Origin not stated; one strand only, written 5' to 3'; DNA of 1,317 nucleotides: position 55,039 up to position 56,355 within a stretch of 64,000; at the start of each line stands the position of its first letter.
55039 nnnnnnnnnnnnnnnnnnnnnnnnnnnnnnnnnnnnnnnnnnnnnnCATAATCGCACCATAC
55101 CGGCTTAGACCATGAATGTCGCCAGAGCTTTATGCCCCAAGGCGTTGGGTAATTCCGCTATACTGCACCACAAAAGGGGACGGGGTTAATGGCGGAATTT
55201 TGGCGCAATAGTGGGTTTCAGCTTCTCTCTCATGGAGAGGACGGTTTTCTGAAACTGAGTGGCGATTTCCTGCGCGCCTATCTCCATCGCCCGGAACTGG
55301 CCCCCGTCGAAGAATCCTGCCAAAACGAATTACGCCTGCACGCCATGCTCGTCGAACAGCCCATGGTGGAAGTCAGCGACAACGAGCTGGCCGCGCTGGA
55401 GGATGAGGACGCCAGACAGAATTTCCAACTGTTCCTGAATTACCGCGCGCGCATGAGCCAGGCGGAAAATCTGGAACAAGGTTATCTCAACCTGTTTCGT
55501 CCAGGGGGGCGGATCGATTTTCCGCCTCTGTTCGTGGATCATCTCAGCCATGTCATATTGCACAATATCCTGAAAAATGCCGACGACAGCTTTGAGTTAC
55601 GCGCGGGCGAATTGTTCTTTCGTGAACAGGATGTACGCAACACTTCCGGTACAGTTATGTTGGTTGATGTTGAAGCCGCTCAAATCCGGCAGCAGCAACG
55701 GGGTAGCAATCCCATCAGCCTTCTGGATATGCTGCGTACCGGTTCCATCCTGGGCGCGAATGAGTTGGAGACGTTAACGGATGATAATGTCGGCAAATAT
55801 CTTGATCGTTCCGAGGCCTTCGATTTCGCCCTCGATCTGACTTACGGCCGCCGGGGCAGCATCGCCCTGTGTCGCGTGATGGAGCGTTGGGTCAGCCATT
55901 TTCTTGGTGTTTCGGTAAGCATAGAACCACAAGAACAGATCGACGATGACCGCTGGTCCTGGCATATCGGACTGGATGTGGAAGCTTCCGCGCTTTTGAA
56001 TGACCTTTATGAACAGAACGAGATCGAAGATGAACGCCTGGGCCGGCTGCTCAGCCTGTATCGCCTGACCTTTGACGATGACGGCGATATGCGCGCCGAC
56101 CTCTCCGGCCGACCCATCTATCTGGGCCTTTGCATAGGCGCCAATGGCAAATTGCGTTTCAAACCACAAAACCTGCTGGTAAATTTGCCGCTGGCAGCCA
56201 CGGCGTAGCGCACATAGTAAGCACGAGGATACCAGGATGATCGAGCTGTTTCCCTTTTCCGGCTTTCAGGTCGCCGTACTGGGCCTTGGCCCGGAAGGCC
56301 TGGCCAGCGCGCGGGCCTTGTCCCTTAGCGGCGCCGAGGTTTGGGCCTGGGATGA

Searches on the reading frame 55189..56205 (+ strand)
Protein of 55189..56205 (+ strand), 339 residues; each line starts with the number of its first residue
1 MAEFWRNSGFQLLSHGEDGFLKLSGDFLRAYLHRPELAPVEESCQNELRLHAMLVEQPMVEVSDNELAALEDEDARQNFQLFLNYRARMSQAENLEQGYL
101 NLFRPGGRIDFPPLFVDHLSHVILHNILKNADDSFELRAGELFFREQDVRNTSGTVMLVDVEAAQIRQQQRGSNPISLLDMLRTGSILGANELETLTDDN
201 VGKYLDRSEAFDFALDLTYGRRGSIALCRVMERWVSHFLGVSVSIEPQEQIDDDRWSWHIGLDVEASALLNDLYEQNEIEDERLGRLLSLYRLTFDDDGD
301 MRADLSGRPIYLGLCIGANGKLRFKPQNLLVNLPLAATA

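Call 3: search_protein_families(library=pfam, proteins=[window:55189-56205:+], max_evalue=0.1)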
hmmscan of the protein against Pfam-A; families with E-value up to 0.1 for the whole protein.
window:55189-56205:+ (339 aa): 2 families
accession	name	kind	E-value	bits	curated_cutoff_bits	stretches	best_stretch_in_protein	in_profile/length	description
PF19879.4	DUF6352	-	4.2e-68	230.4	25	1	3-296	3-287/290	Family of unknown function (DUF6352)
PF09545.15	RE_AccI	-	0.046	13.2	22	0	211-277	88-151/366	AccI restriction endonuclease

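Call 4: search_protein_families(library=ncbifam, proteins=[window:55189-56205:+], max_evalue=0.1)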
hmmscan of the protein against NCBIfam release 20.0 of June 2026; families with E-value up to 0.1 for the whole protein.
window:55189-56205:+ (339 aa): 0 families

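Call 50: find_homologous_proteins(query=window:55189-56205:+, max_evalue=0.00001)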
Query window:55189-56205:+ (339 aa): 5552 proteins with E <= 0.00001 among 8000 candidates; the best 120 are listed.
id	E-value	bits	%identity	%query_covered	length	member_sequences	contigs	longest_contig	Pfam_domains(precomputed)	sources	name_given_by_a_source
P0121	1.0e-223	760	100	100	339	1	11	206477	PF19879.5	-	-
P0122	9.1e-173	592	76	100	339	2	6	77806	PF19879.5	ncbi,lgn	-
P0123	1.2e-169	582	78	97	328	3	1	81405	PF19879.5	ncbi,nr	ncbi:MAG: hypothetical protein ISR50_16865 [Alphaproteobacteria bacterium]|nr:hypothetical protein [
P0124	2.4e-169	581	75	100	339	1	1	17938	PF19879.5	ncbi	-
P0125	8.0e-160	550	73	100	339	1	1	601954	PF19879.5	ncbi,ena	-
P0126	5.5e-157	540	70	100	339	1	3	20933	PF19879.5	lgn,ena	-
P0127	1.2e-148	513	66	99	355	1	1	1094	PF19879.5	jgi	jgi:hypothetical protein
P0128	2.0e-146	506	65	100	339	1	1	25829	PF19879.5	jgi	jgi:hypothetical protein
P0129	1.0e-125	438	58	100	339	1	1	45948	PF19879.5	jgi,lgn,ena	-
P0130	4.0e-112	393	43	82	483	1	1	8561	PF19879.5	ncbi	ncbi:MAG: DUF6352 family protein [Burkholderiales bacterium]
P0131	2.7e-111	390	52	99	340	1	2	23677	PF19879.5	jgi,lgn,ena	-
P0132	1.8e-108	381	53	100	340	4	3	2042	PF19879.5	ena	-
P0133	2.5e-108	380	51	100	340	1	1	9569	PF19879.5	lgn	-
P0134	4.9e-108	380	51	99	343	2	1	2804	PF19879.5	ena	-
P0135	1.7e-106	374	50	100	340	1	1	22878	PF19879.5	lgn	-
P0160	3.4e-98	347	50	99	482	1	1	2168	PF19879.5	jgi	jgi:hypothetical protein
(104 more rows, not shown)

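Call 60: predict_structure(alignment_id=A3)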
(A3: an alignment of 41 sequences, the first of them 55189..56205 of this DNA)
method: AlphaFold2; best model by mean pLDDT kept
length: 339 residues; sequences in the alignment: 41
mean_pLDDT: 87.0   pTM: 0.86
mean pLDDT of the five models: 87.0, 85.6, 85.4, 85.4, 82.3
residues with pLDDT >= 90: 217; 70-90: 83; 50-70: 20; < 50: 19
segments of 3 or more residues with pLDDT < 50: 174-191
pLDDT, mean of each block of 10 residues (from residue 1): 78 93 95 90 96 97 96 95 94 95 84 91 95 92 92 85 70 47 41 75 74 86 96 96 94 82 94 90 90 95 91 93 94 80
secondary structure, 60 per line:
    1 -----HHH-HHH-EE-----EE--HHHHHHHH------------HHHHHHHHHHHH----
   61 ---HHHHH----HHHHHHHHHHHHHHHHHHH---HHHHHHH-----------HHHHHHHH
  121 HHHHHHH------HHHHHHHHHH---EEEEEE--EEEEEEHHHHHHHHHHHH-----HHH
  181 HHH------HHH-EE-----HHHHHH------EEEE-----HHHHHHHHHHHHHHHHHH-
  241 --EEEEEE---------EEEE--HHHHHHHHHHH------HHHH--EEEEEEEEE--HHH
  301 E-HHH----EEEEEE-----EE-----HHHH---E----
elements in order: H25-32 H45-56 H64-68 H73-91 H95-101 H113-127 H134-143 E147-152 E155-160 H161-172 H178-183 H201-206 E213-216 H222-239 E243-248 E258-261 H264-274 H281-284 E287-295 E310-315 H328-331

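Call 64: fold_search(model_id=the predicted structure, library=pdb)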
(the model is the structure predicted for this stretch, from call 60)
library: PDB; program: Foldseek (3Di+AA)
matches with E <= 10: 161; with E <= 0.001: 0
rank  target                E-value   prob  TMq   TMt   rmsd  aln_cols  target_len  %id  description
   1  6c0f_n                1.3e+00  0.04  0.10  0.10  16.6       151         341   12  Yeast nucleolar pre-60S ribosomal subunit (state 2) (released 2018-03-14)
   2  7mwr_B                1.5e+00  0.05  0.16  0.19  16.9       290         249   11  Structure of De Novo designed beta sheet heterodimer LHD101A53/B4 (released 2022-01-19)
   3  5vtt_A                1.7e+00  0.07  0.11  0.21  12.5       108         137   16  Dehaloperoxidase B Y38F mutant (released 2018-05-23)
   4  3myn_A                1.7e+00  0.06  0.10  0.21  13.0       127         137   17  Mutation of Methionine-86 in Dehaloperoxidase-hemoglobin: Effects of the Asp-His-Fe Triad in a 3/3 Globin (released 2011-04-20)
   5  1ew6_A                2.1e+00  0.05  0.10  0.21  13.2       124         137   16  THE CRYSTAL STRUCTURE AND AMINO ACID SEQUENCE OF DEHALOPEROXIDASE FROM AMPHITRITE ORNATA INDICATE COMMON ANCESTRY WITH (released 2000-05-10)
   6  3d4x_B                2.2e+00  0.04  0.11  0.20  12.7       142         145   10  Crystal structure determination of cat (Felis silvestris catus) hemoglobin at 2.2 angstrom resolution (released 2009-05-19)
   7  5hw2_A                2.3e+00  0.02  0.12  0.10  22.6       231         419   14  Crystal Structure of Adenylosuccinate Lyase from Francisella tularensis Complexed with fumaric acid (released 2016-02-10)
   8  2qfn_A                2.4e+00  0.06  0.11  0.21  12.5       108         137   16  X-ray Crystal Structure Analysis of the Binding Site in the Ferric and Oxyferrous Forms of the Recombinant Heme Dehalo (released 2008-05-20)
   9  2xrn_B                2.4e+00  0.02  0.12  0.15  15.8       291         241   14  Crystal structure of TtgV (released 2010-12-01)
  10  6h4n_g                2.6e+00  0.03  0.08  0.13  10.5        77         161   13  Structure of a hibernating 100S ribosome reveals an inactive conformation of the ribosomal protein S1 - 70S Hibernatin (released 2018-09-05)
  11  6ygb_B                2.7e+00  0.01  0.10  0.06  19.6       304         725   12  Crystal structure of the NatC complex bound to CoA (released 2020-10-28)
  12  3mym_A                2.9e+00  0.04  0.10  0.21  13.2       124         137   16  Mutation of Methionine-86 in Dehaloperoxidase-hemoglobin: Effects of the Asp-His-Fe Triad in a 3/3 Globin (released 2011-04-20)
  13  9l5s_Y                3.0e+00  0.01  0.12  0.04  17.9       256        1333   14  Cryo-EM structure of the thermophile spliceosome (state B*Q1) (released 2025-03-12)
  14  6wop_A                3.2e+00  0.03  0.07  0.06  15.7        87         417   21  Crystal structure of gamma-aminobutyrate aminotransferase PuuE from Acinetobacter baumannii (released 2020-05-13)
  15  6ueb_A                3.2e+00  0.02  0.10  0.03  20.7       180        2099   15  Structure of Rabies SAD-B19 L-P complex from cryo-EM (released 2020-02-05)
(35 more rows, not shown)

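Call 66: search_protein_families(library=pfam, proteins=[P0130, P0160], max_evalue=0.01)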
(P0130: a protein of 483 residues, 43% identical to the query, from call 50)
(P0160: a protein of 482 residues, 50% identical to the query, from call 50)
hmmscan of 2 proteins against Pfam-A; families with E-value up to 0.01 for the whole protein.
P0130 (483 aa): 1 family
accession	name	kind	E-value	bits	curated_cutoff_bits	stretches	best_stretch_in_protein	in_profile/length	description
PF19879.4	DUF6352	-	2.8e-102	342.6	25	2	206-441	58-287/290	Family of unknown function (DUF6352)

P0160 (482 aa): 1 family
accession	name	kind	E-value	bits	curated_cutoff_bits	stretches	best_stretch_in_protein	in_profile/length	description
PF19879.4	DUF6352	-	5.5e-83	279.3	25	1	147-437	2-285/290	Family of unknown function (DUF6352)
